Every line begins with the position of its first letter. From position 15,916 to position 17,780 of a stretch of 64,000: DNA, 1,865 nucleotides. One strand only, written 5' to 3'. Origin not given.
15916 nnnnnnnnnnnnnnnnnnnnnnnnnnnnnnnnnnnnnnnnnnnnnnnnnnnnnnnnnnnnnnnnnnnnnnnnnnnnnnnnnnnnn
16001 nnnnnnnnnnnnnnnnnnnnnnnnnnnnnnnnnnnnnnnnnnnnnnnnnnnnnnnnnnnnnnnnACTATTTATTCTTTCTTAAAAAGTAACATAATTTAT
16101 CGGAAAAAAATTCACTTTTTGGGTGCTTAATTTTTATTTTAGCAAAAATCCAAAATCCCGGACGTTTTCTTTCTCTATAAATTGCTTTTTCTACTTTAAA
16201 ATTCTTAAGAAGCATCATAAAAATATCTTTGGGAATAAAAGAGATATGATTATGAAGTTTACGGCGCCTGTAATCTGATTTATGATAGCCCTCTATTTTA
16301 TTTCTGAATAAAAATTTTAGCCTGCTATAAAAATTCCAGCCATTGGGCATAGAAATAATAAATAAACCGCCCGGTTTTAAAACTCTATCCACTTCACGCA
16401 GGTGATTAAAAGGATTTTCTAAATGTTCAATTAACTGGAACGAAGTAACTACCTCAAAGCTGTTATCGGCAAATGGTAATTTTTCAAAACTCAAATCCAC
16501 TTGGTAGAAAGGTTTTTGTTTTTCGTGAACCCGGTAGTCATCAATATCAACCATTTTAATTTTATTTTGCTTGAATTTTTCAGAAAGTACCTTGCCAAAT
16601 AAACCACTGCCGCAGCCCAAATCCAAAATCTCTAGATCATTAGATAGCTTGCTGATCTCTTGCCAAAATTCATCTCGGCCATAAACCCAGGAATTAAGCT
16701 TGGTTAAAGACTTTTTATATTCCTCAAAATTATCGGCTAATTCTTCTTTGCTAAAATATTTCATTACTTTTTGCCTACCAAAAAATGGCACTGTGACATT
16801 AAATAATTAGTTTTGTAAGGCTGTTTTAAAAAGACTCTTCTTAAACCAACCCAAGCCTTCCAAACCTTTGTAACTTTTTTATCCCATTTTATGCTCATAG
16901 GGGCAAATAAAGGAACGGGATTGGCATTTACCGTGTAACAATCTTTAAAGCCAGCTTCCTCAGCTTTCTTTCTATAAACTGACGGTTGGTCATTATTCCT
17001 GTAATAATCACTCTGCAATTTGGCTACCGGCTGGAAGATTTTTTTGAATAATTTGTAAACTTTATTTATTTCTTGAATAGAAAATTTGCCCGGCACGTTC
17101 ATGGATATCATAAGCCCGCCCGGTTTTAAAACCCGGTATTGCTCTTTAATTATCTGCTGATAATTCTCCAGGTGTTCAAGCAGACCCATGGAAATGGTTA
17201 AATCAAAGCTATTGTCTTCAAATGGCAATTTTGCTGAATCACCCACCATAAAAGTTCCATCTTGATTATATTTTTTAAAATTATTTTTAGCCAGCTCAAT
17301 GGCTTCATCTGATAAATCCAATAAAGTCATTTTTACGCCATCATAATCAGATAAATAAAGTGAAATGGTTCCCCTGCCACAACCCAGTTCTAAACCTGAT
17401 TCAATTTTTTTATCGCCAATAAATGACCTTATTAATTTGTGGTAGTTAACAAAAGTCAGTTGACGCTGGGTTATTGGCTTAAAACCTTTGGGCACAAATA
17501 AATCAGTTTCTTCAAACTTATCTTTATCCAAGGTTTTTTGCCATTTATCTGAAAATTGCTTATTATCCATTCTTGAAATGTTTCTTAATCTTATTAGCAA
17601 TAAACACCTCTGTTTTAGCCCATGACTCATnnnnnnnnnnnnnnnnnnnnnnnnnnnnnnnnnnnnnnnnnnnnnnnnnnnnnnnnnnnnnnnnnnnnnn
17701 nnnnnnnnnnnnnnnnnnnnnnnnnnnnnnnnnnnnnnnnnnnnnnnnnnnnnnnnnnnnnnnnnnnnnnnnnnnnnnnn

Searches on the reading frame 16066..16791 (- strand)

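Call 10: search_protein_families(library=pfam, proteins=[window:16066-16791:-], max_evalue=0.001)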
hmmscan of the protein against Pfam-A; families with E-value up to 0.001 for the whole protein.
window:16066-16791:- (241 aa): 13 families
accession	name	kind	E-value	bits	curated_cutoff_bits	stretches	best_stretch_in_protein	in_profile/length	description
PF08241.18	Methyltransf_11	-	1.4e-19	71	21.2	1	56-146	1-95/95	Methyltransferase domain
PF13489.12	Methyltransf_23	-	3.4e-16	59.9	27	1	49-188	20-147/164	Methyltransferase domain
PF13649.12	Methyltransf_25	-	1.7e-14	54.7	27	1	55-142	1-97/97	Methyltransferase domain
PF13847.12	Methyltransf_31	-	3.4e-13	50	27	1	50-150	2-113/145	Methyltransferase domain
PF08242.18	Methyltransf_12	-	2e-12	48.1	30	1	56-144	1-98/98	Methyltransferase domain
PF01209.24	Ubie_methyltran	-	5.7e-09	36.1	20.1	1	39-145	36-150/233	ubiE/COQ5 methyltransferase family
PF05148.21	Methyltransf_8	-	3.9e-08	33.9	27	1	22-147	41-157/219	Hypothetical methyltransferase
PF03141.22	Methyltransf_29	-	3.6e-07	29.6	23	1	53-150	119-221/506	Putative S-adenosyl-L-methionine-dependent methyltransferase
PF05175.20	MTS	-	2.2e-06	27.8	23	1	50-101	28-81/170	Methyltransferase small domain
PF07021.18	MetW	-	2.3e-06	27.8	21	1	52-207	14-169/193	Methionine biosynthesis protein MetW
PF08003.17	Methyltransf_9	-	1.3e-05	24.7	23.8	1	45-146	110-217/315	Protein of unknown function (DUF1698)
PF03291.22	mRNA_G-N7_MeTrfase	-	6.3e-05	22.7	26.6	0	29-95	37-104/315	mRNA (guanine-N(7))-methyltransferase domain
PF05219.18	DREV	-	0.0001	22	26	1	51-148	94-188/265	DREV methyltransferase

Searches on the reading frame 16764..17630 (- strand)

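Call 10: search_protein_families(library=pfam, proteins=[window:16764-17630:-], max_evalue=0.001)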
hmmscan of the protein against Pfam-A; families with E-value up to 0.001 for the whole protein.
window:16764-17630:- (288 aa): 13 families
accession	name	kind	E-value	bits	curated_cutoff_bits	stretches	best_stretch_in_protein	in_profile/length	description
PF08241.18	Methyltransf_11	-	1.3e-23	83.8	21.2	1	80-175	1-94/95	Methyltransferase domain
PF13649.12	Methyltransf_25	-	1.7e-22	80.4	27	1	80-172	2-97/97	Methyltransferase domain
PF13847.12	Methyltransf_31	-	1.6e-18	67.2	27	1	79-180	7-113/145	Methyltransferase domain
PF01209.24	Ubie_methyltran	-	2.6e-17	63.4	20.1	1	64-203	36-177/233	ubiE/COQ5 methyltransferase family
PF08242.18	Methyltransf_12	-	1e-15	58.7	30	1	80-173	1-97/98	Methyltransferase domain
PF13489.12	Methyltransf_23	-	2.9e-12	47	27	1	73-177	20-117/164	Methyltransferase domain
PF05175.20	MTS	-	7e-09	36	23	1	77-175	33-137/170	Methyltransferase small domain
PF02353.26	CMAS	-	5.9e-08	32.8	27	1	80-181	67-169/273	Mycolic acid cyclopropane synthetase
PF05148.21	Methyltransf_8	-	5.8e-07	30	27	1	124-198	105-176/219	Hypothetical methyltransferase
PF03141.22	Methyltransf_29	-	2.2e-05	23.7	23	1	64-236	106-271/506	Putative S-adenosyl-L-methionine-dependent methyltransferase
PF05401.17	NodS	-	8.3e-05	23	24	1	62-158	30-123/201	Nodulation protein S (NodS)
PF03848.20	TehB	-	0.00031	20.7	20.4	1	79-174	34-130/193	Tellurite resistance protein TehB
PF06325.19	PrmA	-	0.00036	20.6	22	1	75-175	161-257/296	Ribosomal protein L11 methyltransferase (PrmA)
